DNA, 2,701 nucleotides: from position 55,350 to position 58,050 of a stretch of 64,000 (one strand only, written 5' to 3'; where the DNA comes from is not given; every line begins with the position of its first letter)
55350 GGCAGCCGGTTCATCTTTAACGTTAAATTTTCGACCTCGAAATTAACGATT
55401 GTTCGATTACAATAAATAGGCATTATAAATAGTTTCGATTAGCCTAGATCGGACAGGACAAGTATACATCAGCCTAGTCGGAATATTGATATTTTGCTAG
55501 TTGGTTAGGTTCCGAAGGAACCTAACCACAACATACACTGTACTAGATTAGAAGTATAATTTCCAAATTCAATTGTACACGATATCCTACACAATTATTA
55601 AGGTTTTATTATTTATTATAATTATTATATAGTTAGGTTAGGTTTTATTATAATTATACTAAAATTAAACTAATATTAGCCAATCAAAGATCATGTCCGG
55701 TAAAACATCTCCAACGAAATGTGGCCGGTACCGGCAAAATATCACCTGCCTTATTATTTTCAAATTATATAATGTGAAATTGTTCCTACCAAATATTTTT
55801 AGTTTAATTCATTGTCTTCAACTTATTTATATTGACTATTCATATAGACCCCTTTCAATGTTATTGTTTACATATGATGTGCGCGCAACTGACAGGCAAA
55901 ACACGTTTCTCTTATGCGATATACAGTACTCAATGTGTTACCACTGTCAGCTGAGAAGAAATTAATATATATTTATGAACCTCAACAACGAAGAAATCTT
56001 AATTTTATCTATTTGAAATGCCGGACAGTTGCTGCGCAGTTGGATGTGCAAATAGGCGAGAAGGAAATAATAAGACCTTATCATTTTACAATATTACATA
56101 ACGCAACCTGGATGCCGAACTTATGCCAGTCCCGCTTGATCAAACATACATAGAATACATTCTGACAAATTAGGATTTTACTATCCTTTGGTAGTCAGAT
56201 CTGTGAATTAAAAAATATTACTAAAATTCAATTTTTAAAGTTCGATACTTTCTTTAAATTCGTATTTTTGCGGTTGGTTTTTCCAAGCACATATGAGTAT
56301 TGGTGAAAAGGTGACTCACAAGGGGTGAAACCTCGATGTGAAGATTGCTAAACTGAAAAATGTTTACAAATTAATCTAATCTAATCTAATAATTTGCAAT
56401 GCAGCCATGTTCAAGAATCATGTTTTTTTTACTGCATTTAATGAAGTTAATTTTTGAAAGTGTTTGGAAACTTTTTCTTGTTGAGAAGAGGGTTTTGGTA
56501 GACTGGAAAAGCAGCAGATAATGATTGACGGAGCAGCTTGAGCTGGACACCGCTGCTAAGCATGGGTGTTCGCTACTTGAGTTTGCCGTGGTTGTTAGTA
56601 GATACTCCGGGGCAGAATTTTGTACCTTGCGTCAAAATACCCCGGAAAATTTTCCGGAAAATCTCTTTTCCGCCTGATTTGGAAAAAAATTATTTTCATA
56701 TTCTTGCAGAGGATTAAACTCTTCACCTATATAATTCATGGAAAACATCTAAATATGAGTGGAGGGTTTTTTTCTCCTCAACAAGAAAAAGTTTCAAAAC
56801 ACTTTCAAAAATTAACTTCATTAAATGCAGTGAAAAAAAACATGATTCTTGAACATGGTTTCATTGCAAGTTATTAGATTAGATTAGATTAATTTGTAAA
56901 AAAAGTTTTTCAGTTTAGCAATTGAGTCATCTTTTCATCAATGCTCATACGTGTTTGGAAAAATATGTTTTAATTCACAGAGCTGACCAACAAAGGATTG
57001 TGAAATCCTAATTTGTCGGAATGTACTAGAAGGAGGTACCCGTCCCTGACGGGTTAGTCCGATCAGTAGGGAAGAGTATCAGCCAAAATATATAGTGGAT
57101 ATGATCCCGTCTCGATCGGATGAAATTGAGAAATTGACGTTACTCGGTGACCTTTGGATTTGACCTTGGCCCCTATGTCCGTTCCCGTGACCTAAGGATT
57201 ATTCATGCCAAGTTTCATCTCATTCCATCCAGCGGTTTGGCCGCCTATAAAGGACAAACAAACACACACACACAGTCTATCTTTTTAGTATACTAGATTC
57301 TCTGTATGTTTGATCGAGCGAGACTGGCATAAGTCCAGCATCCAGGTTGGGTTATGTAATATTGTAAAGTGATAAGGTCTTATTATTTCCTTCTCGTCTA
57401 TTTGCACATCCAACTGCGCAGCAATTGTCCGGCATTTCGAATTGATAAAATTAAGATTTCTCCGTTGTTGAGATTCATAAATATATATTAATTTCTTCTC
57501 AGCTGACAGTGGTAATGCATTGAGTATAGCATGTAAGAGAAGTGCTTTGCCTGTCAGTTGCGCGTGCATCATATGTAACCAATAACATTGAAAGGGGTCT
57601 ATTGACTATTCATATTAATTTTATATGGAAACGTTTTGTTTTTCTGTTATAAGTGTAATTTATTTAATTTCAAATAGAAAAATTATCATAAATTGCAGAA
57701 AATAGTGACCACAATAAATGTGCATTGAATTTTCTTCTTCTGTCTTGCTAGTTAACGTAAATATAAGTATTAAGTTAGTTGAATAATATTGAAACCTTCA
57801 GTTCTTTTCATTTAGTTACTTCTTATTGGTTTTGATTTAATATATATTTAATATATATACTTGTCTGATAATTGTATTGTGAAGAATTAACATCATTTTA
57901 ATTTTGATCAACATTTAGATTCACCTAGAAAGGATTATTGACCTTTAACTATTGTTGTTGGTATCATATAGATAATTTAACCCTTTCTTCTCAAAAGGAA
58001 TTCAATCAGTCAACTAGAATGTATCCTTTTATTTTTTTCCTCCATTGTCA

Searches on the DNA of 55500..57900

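Call 37: search_rna_families(source=window, start=55500, end=57900, threshold=evalue, max_evalue=1)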
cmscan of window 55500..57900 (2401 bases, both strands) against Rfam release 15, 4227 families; matches with E-value up to 1: 1.
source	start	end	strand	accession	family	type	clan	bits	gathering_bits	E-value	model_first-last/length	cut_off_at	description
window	56900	56995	+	RF00443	SNORA27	Gene; snRNA; snoRNA; HACA-box;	CL00032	24.3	64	0.18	1-127/127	no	Small nucleolar RNA SNORA27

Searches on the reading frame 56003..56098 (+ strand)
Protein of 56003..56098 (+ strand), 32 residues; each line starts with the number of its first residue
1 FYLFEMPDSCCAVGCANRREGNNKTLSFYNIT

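Call 16: search_protein_families(library=pfam, max_evalue=10, proteins=[window:56018-56098:+])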
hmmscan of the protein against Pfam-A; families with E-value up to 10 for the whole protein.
seq(27 aa): 2 families
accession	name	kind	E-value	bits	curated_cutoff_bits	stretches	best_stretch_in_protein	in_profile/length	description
PF05485.17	THAP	-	0.12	13.5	23.9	1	5-25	1-22/87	THAP domain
PF09791.14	Oxidored-like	-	0.25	11.5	24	1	2-12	14-24/46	Oxidoreductase-like protein, N-terminal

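Call 44: search_solved_structures(query=window:56018-56098:+, max_evalue=10, show_alignments=3)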
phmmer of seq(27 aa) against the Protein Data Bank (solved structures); distinct sequences matched with E-value up to 10: 2.
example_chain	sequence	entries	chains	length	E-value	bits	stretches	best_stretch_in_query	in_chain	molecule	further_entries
2ko0_A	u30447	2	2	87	0.046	17.1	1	2-25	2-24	THAP domain-containing protein 1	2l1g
2jtg_A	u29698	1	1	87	0.11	15.9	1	2-25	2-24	THAP domain-containing protein 1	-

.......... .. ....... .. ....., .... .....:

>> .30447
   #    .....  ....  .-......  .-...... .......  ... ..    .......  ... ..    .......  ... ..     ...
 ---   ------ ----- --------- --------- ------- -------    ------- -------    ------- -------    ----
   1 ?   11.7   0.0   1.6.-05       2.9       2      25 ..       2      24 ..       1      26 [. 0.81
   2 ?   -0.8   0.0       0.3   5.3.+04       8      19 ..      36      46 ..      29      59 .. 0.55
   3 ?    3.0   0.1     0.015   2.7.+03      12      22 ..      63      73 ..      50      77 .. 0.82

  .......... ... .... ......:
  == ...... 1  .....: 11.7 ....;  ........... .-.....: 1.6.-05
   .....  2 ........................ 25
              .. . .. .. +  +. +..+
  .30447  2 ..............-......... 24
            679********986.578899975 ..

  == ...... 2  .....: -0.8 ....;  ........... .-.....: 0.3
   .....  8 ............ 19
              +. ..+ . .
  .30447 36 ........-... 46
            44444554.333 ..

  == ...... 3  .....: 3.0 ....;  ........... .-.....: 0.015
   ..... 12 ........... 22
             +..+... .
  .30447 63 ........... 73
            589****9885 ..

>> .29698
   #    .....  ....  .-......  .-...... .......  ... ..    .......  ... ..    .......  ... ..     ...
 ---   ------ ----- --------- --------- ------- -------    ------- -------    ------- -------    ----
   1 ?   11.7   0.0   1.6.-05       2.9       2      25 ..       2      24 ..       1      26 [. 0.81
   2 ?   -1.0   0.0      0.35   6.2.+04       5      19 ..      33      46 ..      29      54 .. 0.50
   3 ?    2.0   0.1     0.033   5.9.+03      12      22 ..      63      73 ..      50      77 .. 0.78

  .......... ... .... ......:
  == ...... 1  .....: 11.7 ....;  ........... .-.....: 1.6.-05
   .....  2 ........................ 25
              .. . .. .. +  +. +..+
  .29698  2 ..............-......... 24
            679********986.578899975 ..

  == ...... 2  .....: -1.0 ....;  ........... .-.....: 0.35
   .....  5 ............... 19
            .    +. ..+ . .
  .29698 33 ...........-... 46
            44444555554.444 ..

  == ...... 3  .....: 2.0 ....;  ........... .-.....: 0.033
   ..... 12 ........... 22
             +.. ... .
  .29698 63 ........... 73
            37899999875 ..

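Call 48: search_protein_representatives(protein=window:56003-56098:+)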
Query: 32 residues. Proteins with E-value up to 0.001 (for the whole library): 11; up to 1e-10: 0; up to 1e-30: 0. The best 11 are listed.
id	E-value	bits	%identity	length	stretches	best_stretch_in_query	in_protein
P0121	9.3e-09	49.4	37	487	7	6-27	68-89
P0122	8.5e-08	46.5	76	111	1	3-31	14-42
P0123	4.5e-07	44.4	48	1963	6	2-22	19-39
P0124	6.0e-05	38.0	77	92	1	6-31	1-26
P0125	8.1e-05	37.6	60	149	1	2-31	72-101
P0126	1.0e-04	37.3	77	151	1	6-31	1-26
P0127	1.1e-04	37.2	77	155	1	6-31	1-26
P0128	2.9e-04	35.9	60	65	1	2-31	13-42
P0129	3.3e-04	35.8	73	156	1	6-31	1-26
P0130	5.6e-04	35.1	42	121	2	6-30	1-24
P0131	7.7e-04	34.6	-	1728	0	-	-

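Call 50: find_encoding_contigs(protein=P0122, flank=10000, max_places=10)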
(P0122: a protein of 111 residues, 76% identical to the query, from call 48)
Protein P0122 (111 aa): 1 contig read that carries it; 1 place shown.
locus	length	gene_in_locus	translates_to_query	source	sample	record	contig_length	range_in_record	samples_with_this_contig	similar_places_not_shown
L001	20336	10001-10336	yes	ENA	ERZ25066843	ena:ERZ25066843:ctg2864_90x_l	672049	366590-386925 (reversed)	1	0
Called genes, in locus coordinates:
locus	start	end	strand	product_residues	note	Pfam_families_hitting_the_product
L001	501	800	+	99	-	-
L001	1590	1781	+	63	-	-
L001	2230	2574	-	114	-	-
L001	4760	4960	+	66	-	-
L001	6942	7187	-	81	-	-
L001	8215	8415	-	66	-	-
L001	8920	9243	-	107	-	-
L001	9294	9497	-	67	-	-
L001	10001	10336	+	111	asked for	PF05485:THAP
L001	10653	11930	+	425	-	PF01609:DDE_Tnp_1 (faint), PF13613:HTH_Tnp_4, PF13359:DDE_Tnp_4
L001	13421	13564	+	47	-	-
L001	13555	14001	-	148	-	-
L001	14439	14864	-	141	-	-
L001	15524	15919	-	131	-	-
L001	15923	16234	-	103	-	-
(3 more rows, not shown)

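Call 58: list_cluster_members(proteins=[P0122, P0124, P0125, P0126, P0127, P0128, P0129])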
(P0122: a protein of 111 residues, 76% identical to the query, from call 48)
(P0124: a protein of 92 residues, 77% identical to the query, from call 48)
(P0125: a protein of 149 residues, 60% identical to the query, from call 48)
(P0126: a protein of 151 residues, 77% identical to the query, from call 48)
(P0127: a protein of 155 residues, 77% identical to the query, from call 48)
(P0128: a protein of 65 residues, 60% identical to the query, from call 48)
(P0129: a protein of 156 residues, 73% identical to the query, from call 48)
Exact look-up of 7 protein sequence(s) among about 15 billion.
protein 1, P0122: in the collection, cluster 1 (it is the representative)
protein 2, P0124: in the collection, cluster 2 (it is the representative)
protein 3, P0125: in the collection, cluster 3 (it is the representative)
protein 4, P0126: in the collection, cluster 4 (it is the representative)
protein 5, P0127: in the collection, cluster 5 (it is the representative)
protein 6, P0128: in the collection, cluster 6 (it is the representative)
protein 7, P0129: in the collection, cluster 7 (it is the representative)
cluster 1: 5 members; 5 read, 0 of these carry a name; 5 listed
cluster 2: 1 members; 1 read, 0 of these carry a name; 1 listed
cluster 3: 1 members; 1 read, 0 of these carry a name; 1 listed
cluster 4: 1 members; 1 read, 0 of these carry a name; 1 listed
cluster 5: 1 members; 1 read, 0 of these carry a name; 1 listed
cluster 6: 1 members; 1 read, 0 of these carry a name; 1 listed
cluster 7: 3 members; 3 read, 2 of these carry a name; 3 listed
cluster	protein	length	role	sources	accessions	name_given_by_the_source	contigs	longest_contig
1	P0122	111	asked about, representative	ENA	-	-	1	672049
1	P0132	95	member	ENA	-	-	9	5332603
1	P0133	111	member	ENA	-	-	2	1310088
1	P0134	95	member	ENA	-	-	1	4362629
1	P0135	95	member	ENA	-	-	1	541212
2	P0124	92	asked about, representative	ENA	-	-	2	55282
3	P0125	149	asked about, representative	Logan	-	-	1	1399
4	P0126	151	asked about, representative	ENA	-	-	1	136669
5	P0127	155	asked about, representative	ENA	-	-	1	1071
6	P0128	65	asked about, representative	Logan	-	-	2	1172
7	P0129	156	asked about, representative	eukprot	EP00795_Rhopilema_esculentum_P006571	gene6571-12107_t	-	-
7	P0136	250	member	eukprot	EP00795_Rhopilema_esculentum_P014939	gene14939-6084_t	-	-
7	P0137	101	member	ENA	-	-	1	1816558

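Call 59: find_encoding_contigs(protein=P0132, flank=8000, max_places=10)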
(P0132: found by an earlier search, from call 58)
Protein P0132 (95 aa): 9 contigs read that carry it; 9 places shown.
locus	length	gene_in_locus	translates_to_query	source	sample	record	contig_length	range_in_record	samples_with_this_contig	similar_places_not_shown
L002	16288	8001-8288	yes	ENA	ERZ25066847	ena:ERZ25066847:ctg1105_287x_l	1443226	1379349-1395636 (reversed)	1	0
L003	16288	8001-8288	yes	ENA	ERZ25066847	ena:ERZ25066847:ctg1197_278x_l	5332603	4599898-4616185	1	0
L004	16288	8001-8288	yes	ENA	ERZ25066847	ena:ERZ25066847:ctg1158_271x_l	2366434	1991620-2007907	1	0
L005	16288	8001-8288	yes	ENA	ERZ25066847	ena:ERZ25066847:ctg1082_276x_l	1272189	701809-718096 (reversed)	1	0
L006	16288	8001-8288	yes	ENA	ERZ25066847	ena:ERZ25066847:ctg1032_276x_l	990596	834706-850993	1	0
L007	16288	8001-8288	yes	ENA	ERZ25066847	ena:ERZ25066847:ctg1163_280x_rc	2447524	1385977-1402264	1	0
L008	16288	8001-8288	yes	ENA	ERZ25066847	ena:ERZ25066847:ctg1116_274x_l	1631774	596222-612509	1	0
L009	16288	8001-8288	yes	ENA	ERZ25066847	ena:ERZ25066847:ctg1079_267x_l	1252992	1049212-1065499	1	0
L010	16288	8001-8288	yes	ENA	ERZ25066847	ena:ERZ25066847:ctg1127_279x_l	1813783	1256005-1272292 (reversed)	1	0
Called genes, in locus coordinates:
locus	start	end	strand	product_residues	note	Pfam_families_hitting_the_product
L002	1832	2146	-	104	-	-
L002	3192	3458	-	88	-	-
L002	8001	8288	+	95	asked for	PF05485:THAP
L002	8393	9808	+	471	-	PF13613:HTH_Tnp_4, PF01609:DDE_Tnp_1 (weak), PF13359:DDE_Tnp_4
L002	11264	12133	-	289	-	PF09588:YqaJ (weak)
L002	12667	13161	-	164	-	-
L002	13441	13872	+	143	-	-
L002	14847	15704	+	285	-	PF00078:RVT_1 (faint)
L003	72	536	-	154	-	-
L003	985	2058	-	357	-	-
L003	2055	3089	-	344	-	-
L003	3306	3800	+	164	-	-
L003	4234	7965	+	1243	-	-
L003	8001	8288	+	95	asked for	PF05485:THAP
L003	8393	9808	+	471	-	PF13613:HTH_Tnp_4, PF01609:DDE_Tnp_1 (weak), PF13359:DDE_Tnp_4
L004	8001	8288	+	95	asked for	PF05485:THAP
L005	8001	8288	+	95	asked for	PF05485:THAP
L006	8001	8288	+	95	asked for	PF05485:THAP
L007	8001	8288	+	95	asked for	PF05485:THAP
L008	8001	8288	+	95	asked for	PF05485:THAP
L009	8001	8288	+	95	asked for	PF05485:THAP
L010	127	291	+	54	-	-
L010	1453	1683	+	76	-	-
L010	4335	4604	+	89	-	PF04998:RNA_pol_Rpb1_5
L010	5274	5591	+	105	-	PF04990:RNA_pol_Rpb1_7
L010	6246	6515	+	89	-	-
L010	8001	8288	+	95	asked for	PF05485:THAP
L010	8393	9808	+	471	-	PF13613:HTH_Tnp_4, PF01609:DDE_Tnp_1 (weak), PF13359:DDE_Tnp_4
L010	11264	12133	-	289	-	PF09588:YqaJ (weak)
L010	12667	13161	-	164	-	-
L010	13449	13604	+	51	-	-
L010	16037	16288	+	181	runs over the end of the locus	-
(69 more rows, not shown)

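Call 65: find_homologous_proteins(query=L002:8393-9808:+, max_evalue=1e-20)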
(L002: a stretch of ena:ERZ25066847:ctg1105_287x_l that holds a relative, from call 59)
Query L002:8393-9808:+ (471 aa): 2258 proteins with E <= 1e-20 among 8000 candidates; the best 120 are listed.
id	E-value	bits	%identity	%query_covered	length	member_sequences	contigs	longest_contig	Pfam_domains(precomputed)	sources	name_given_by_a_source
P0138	1.9e-261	886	94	88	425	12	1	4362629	PF13613.13,PF13359.13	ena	-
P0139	1.1e-241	821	86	89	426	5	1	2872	PF13613.13,PF01609.28,PF13359.13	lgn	-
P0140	5.5e-170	584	65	87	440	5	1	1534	PF13613.13,PF13359.13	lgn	-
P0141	1.4e-163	563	72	71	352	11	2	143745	PF13613.13,PF13359.13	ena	-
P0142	1.9e-148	513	58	89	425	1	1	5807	PF13613.13,PF01609.28,PF13359.13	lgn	-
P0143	3.7e-140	486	58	81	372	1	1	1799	PF13613.13,PF13359.13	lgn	-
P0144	6.5e-140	485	58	81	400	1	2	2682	PF13613.13,PF01609.28,PF13359.13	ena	-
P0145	8.5e-140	485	51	90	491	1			PF13613.13,PF05485.18,PF13359.13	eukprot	eukprot:Seg253.27 transcript_id=Seg253.27/GoldUCD/mRNA.D3Y31 product="THAP domain-containing protein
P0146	1.7e-139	484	54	88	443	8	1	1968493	PF13613.13,PF01609.28,PF13359.13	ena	-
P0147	2.2e-139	484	68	67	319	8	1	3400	PF13613.13,PF01609.28,PF13359.13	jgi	-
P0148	2.4e-137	477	63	71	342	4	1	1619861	PF13613.13,PF01609.28,PF13359.13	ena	-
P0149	1.2e-136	475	55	81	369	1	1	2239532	PF13613.13,PF13359.13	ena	-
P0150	1.1e-135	471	53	87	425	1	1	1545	PF13613.13,PF13359.13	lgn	-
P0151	1.2e-132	461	60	74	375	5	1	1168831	PF13613.13,PF13359.13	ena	-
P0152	1.7e-132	461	60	71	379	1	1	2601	PF13613.13,PF13359.13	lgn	-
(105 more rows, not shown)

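Call 73: find_encoding_contigs(protein=P0124, flank=10000, max_places=10)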
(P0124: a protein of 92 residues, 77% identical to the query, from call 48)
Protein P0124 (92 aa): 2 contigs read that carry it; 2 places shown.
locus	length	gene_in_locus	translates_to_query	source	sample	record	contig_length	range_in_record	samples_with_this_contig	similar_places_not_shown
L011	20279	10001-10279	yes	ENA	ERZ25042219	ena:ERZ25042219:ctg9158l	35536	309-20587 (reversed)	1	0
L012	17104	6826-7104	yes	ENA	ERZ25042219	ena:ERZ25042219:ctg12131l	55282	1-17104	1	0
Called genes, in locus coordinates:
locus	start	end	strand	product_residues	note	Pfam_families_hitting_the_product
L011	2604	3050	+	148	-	-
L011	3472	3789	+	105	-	-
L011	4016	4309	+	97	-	-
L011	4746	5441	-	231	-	PF13966:zf-RVT (weak)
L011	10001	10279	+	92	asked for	PF05485:THAP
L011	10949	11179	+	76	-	PF25014:NET2A (weak)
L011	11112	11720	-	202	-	-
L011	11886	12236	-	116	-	-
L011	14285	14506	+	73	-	-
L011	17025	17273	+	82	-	-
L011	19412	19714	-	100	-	-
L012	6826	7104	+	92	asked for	PF05485:THAP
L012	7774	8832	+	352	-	PF13613:HTH_Tnp_4, PF13359:DDE_Tnp_4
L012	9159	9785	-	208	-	PF09588:YqaJ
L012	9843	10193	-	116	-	-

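Call 75: find_encoding_contigs(protein=P0126, flank=10000, max_places=10)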
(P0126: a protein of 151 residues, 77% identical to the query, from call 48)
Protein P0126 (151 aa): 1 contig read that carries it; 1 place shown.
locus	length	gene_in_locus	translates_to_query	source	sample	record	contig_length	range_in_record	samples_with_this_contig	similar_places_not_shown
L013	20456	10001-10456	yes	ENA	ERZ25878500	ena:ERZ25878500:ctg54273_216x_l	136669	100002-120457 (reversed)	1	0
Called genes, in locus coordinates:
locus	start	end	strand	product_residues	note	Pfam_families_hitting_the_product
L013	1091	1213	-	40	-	-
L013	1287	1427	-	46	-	-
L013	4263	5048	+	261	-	-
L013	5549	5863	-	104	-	-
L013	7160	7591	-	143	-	PF02077:SURF4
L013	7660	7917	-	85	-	-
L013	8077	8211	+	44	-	-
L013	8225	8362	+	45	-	-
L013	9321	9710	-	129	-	PF02077:SURF4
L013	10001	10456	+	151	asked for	-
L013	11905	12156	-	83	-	-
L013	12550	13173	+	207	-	-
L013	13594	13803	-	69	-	-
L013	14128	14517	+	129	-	-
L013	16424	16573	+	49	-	-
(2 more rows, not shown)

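Call 76: find_encoding_contigs(protein=P0133, flank=8000, max_places=10)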
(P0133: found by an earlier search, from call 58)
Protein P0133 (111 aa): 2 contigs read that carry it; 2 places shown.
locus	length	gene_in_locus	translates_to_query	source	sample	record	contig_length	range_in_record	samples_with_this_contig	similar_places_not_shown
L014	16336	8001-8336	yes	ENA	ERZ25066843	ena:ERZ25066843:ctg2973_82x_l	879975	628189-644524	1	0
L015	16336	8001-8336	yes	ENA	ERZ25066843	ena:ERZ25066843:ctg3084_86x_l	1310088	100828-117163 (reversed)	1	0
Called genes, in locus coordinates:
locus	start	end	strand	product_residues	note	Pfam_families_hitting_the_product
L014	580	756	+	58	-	-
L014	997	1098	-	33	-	-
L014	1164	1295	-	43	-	-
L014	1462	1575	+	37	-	-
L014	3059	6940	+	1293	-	PF00078:RVT_1, PF17919:RT_RNaseH_2, PF17917:RT_RNaseH, PF17921:Integrase_H2C2, PF09337:zf-H2C2 (faint), PF00665:rve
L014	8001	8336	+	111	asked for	PF05485:THAP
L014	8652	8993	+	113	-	-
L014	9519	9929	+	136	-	PF13359:DDE_Tnp_4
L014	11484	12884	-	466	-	PF01771:Viral_alk_exo (faint), PF09588:YqaJ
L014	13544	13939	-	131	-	-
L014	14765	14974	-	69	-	-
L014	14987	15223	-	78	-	-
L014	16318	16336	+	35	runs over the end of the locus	-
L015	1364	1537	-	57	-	-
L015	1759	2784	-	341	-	PF00078:RVT_1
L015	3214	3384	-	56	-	-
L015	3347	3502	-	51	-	-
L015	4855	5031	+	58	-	-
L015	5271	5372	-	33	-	-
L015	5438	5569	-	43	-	-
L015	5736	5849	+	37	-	-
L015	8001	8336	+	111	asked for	PF05485:THAP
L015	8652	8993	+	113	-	-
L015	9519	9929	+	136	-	PF13359:DDE_Tnp_4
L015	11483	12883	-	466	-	PF01771:Viral_alk_exo (faint), PF09588:YqaJ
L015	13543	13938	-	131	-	-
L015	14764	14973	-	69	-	-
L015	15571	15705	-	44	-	-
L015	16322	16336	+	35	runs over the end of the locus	-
